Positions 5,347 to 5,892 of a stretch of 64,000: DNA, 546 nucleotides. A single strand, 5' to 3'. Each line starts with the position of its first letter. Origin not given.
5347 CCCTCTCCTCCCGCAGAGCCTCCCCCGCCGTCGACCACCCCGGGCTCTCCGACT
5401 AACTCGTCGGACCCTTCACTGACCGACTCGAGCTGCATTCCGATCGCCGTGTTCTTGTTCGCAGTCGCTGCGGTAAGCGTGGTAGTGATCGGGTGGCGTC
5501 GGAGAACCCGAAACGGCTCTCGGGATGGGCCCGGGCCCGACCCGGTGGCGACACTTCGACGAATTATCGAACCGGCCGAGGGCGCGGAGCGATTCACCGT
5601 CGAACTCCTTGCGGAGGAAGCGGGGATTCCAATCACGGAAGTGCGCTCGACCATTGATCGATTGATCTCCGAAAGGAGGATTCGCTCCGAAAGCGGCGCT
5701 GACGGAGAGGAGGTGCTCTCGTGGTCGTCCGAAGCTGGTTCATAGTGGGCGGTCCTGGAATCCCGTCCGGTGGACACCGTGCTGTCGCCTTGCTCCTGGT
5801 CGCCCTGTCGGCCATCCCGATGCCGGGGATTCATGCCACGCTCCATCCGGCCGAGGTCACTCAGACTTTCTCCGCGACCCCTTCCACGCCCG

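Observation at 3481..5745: PKD-repeat surface glycoprotein with cytoplasmic winged-helix-like tail immediately upstream of the transfer operon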

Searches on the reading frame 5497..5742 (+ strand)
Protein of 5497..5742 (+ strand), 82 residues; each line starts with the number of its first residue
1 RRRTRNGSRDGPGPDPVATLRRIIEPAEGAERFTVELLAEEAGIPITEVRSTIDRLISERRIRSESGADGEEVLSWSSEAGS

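Call 11: search_protein_families(library=pfam, proteins=[window:5497-5742:+], max_evalue=10)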
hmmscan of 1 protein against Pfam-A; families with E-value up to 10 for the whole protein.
seq(82 aa): 2 families
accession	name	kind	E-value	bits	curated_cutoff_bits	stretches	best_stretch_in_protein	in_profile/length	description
PF02082.26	Rrf2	-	0.044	14.4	30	1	28-75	19-66/132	Iron-dependent Transcriptional regulator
PF21984.2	DnaD_N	-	0.31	11.7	27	1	28-74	31-77/101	DnaD N-terminal domain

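Call 37: predict_structure(alignment_id=A2)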
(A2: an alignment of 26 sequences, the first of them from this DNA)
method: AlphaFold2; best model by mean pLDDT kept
length: 82 residues; sequences in the alignment: 26
mean_pLDDT: 79.4   pTM: 0.66
mean pLDDT of the five models: 79.4, 79.2, 78.5, 78.3, 78.1
residues with pLDDT >= 90: 31; 70-90: 31; 50-70: 10; < 50: 10
segments of 3 or more residues with pLDDT < 50: 2-6, 80-82
pLDDT, mean of each block of 10 residues (from residue 1): 49 78 81 92 91 91 85 78 37
secondary structure, 60 per line:
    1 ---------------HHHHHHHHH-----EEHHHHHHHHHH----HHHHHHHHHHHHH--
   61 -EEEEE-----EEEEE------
elements in order: H16-24 H32-41 H46-58 E62-66 E72-76

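Call 39: search_protein_representatives(alignment_id=A2)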
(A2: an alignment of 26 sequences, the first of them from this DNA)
Query: 26 sequences, 82 profile positions. Proteins with E-value up to 0.001 (for the whole library): 182; up to 1e-10: 125; up to 1e-30: 9. The best 150 are listed.
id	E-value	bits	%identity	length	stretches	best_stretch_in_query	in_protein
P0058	8.3e-37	140.9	-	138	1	1-81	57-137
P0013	7.8e-36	137.8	-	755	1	1-82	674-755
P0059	1.3e-35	137.1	-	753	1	1-81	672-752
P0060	2.8e-35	136.0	-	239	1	1-82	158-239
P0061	4.6e-33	128.9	-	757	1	1-81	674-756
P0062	4.1e-32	125.9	-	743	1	1-78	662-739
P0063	1.4e-31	124.2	-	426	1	1-80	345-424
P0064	3.9e-31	122.7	-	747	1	1-79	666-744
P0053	8.0e-31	121.8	-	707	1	3-82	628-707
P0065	1.1e-30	121.3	-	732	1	1-79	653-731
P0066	2.4e-30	120.2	-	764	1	1-79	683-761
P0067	3.9e-30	119.6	-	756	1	1-77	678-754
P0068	5.1e-30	119.2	-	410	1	2-79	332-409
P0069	7.3e-30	118.7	-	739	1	2-79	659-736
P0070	8.1e-30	118.5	-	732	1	1-79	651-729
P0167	1.3e-20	89.0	-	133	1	8-78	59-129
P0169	5.2e-19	83.9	-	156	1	5-79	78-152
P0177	4.0e-11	58.6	-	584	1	2-80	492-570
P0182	8.3e-10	54.4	-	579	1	1-79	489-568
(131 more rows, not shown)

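Call 41: fold_search(model_id=the predicted structure, library=pdb)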
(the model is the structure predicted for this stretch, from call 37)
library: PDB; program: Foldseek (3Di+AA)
matches with E <= 10: 1363; with E <= 0.001: 0
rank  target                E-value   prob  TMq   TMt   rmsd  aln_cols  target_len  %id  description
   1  8rxh_Sa               1.4e-02  0.99  0.47  0.39  11.0        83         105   14  CRYO-EM STRUCTURE OF LEISHMANIA MAJOR 80S RIBOSOME WITH A/P/E-site tRNA AND mRNA : PARENTAL STRAIN (released 2024-05-15)
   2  1sd4_A                1.5e-02  1.00  0.64  0.44   1.4        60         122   13  Crystal Structure of a SeMet derivative of BlaI at 2.0 A (released 2004-08-10)
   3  5fd6_B                2.0e-02  1.00  0.65  0.43   2.8        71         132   18  zinc-bound manganese uptake regulator (released 2016-12-28)
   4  2dk5_MODEL_1_A        2.4e-02  1.00  0.58  0.53   7.6        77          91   19  Solution structure of Winged-Helix domain in RNA polymerase III 39KDa polypeptide (released 2006-10-06)
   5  7vo0_G                2.5e-02  1.00  0.62  0.42   3.6        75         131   20  Streptomyces coelicolor zinc uptake regulator complexed with zinc and DNA (trimer of dimers) (released 2022-08-03)
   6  5fd6_D                2.7e-02  1.00  0.62  0.41   4.0        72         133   19  zinc-bound manganese uptake regulator (released 2016-12-28)
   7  8rxx_Sa               2.7e-02  0.99  0.46  0.51   4.1        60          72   15  CRYO-EM STRUCTURE OF LEISHMANIA MAJOR 80S RIBOSOME WITH A/P/E-site tRNA AND mRNA : LM32Cs3H1 sKO STRAIN (released 2024-05-15)
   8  2co5_A                3.1e-02  1.00  0.58  0.52   2.6        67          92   19  F93 FROM STIV, a winged-helix DNA-binding protein (released 2006-05-31)
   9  3o6b_D                3.5e-02  1.00  0.58  0.69   2.5        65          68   20  A Dual E3 Mechanism for Rub1 Ligation to Cdc53: Dcn1(P)-Cdc53(WHB) low resolution (released 2010-09-15)
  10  2lso_MODEL_1_A        3.5e-02  1.00  0.55  0.55   2.7        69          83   16  Solution NMR Structure of the Globular Domain of Human Histone H1x, Northeast Structural Genomics Consortium ( (released 2012-06-13)
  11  9hl9_Sa               3.5e-02  0.96  0.48  0.48  10.4        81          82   15  CRYO-EM STRUCTURE OF LEISHMANIA MAJOR 80S RIBOSOME WITH P/E-site tRNA AND mRNA : LM14Cs1H3 sKO STRAIN (released 2025-10-15)
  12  3cjn                  3.7e-02  1.00  0.61  0.36   1.9        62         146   13  Crystal structure of transcriptional regulator, MarR family, from Silicibacter pomeroyi (released 2008-03-25)
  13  5c8h                  3.7e-02  1.00  0.61  0.49   3.2        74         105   19  Crystal structure of ORC2 C-terminal domain (released 2015-07-08)
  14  5ujm_B                3.7e-02  1.00  0.62  0.20   3.2        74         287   19  Structure of the active form of human Origin Recognition Complex and its ATPase motor module (released 2017-02-08)
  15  2co5_B                4.0e-02  1.00  0.57  0.50   2.5        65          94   20  F93 FROM STIV, a winged-helix DNA-binding protein (released 2006-05-31)
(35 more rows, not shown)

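Call 69: find_encoding_contigs(protein=P0182, flank=9000, max_places=2)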
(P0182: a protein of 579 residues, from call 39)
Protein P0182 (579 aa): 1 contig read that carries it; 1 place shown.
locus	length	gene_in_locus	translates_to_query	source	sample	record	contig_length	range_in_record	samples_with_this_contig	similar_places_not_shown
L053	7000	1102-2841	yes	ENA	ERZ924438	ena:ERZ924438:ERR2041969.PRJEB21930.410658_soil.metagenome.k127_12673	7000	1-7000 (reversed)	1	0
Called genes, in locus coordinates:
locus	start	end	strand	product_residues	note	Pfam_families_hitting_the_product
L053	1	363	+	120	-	?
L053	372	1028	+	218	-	PF01269:Fibrillarin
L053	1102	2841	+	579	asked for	-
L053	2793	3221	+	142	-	-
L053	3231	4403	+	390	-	-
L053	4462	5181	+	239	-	-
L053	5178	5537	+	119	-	-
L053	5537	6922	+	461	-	PF01935:DUF87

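Call 70: find_encoding_contigs(protein=P0177, flank=9000, max_places=2)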
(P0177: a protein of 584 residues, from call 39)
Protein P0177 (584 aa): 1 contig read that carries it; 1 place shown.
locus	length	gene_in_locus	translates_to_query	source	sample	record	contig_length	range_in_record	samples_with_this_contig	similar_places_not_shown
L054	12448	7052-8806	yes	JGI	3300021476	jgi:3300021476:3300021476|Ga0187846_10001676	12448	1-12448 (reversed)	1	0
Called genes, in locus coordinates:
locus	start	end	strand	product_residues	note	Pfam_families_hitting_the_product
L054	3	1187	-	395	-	?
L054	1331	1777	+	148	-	PF00903:Glyoxalase, PF13669:Glyoxalase_4, PF18029:Glyoxalase_6 (faint)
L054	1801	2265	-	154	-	-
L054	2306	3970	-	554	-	PF05960:DUF885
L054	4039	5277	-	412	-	-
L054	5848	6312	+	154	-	PF14588:YjgF_endoribonc, PF01042:Ribonuc_L-PSP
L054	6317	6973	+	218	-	PF01269:Fibrillarin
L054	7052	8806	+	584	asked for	-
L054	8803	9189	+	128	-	-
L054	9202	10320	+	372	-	-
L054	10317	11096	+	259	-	-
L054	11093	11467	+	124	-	-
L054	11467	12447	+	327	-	?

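Call 75: search_solved_structures(query=A2, max_evalue=10, show_alignments=3)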
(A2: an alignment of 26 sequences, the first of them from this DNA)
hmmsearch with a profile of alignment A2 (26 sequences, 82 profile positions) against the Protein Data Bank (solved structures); distinct sequences matched with E-value up to 10: 28.
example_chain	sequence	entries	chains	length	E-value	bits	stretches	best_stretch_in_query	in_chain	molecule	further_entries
9jpj_C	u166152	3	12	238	0.0048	19.9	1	37-68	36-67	Pyruvate dehydrogenase complex repressor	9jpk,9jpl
7fby_A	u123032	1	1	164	0.036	17.1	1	43-63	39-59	Transcriptional regulatory protein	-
9w4v_A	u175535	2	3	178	0.049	16.7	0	43-63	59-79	Uncharacterized HTH-type transcriptional regulator PH0140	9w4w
2oer_A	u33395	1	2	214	0.14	15.2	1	5-46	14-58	Probable transcriptional regulator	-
2z0f_A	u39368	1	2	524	0.29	14.2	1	20-54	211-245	Putative phosphoglucomutase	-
6fi9_A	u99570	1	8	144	0.45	13.6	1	31-79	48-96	Transcriptional regulator ZitR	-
3i71_A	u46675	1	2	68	0.55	13.3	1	37-65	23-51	Ethanolamine utilization protein eutK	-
6ejp_C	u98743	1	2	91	0.59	13.2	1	32-79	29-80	Yop proteins translocation protein U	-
4yy5_A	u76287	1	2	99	0.62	13.1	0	60-60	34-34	dTor_3x33L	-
2vbw_A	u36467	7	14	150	0.65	13.1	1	32-64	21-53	TRANSCRIPTIONAL REGULATORY PROTEIN | PROBABLE TRANSCRIPTIONAL REGULATORY PROTEIN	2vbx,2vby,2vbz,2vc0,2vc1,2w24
2w29_A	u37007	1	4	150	0.67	13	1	32-64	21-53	PROBABLE TRANSCRIPTIONAL REGULATORY PROTEIN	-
4ok9_A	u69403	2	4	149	0.68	13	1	15-52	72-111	Hut operon positive regulatory protein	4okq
2w25_A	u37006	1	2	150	0.69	13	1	32-64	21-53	PROBABLE TRANSCRIPTIONAL REGULATORY PROTEIN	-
2ivm_A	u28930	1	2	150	0.7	12.9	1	29-64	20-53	TRANSCRIPTIONAL REGULATORY PROTEIN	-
2qz8_A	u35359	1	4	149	0.71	12.9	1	29-64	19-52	Probable transcriptional regulatory protein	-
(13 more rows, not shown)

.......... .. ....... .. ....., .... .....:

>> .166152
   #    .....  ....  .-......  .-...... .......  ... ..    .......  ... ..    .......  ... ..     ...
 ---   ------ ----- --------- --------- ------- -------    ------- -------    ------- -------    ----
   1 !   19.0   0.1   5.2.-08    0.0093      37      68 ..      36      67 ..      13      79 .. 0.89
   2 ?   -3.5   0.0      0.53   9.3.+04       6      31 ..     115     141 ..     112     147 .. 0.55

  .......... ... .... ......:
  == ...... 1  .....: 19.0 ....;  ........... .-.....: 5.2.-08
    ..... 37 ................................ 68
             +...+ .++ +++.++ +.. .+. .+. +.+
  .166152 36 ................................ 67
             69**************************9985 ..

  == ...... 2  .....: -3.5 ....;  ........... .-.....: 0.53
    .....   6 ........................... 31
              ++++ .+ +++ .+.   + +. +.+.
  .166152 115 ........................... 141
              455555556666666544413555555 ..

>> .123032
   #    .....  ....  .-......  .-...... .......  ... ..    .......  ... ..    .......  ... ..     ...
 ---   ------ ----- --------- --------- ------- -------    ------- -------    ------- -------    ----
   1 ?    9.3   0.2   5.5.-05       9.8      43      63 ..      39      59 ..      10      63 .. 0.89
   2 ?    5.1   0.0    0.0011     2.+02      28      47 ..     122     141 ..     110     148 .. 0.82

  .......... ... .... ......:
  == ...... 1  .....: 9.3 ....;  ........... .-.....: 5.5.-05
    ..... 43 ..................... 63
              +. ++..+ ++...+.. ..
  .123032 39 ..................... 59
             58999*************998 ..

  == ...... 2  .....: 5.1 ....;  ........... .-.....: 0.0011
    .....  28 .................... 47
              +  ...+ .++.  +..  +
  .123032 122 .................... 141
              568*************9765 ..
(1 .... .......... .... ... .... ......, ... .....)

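Call 85: find_encoding_contigs(protein=P0169, flank=7000, max_places=2)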
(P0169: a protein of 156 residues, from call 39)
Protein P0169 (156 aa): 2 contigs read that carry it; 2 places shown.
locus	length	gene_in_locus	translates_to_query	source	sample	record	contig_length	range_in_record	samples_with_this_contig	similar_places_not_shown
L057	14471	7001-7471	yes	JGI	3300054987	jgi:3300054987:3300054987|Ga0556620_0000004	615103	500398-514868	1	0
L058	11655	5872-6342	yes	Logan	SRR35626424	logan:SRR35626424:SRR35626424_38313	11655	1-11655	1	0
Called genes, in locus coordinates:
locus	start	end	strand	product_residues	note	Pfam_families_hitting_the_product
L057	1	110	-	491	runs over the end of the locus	PF01078:Mg_chelatase (faint), PF07724:AAA_2 (faint), PF08298:AAA_PrkA, PF07728:AAA_5 (faint), PF07726:AAA_3 (weak), PF00158:Sigma54_activat (weak)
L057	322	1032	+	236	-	PF01015:Ribosomal_S3Ae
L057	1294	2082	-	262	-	PF13489:Methyltransf_23, PF08241:Methyltransf_11 (weak), PF08242:Methyltransf_12 (weak)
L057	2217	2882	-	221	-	-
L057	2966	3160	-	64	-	-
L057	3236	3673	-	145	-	PF00085:Thioredoxin, PF13098:Thioredoxin_2 (weak)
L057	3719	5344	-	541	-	PF05960:DUF885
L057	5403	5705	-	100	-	-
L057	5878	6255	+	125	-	PF01042:Ribonuc_L-PSP, PF14588:YjgF_endoribonc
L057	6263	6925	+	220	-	PF01269:Fibrillarin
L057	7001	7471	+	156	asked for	-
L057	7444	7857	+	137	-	-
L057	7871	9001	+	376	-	-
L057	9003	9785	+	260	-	-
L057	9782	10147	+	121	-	-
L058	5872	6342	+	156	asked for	-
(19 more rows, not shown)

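Call 86: find_encoding_contigs(protein=P0167, flank=7000, max_places=2)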
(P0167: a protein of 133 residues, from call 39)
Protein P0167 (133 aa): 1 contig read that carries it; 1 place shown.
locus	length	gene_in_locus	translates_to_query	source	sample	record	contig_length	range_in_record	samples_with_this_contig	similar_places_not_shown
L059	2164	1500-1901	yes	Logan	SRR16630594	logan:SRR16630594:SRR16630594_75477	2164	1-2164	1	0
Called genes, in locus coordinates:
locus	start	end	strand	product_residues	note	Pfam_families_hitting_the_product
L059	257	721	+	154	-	PF14588:YjgF_endoribonc, PF01042:Ribonuc_L-PSP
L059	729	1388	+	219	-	PF01269:Fibrillarin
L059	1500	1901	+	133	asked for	-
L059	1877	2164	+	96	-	?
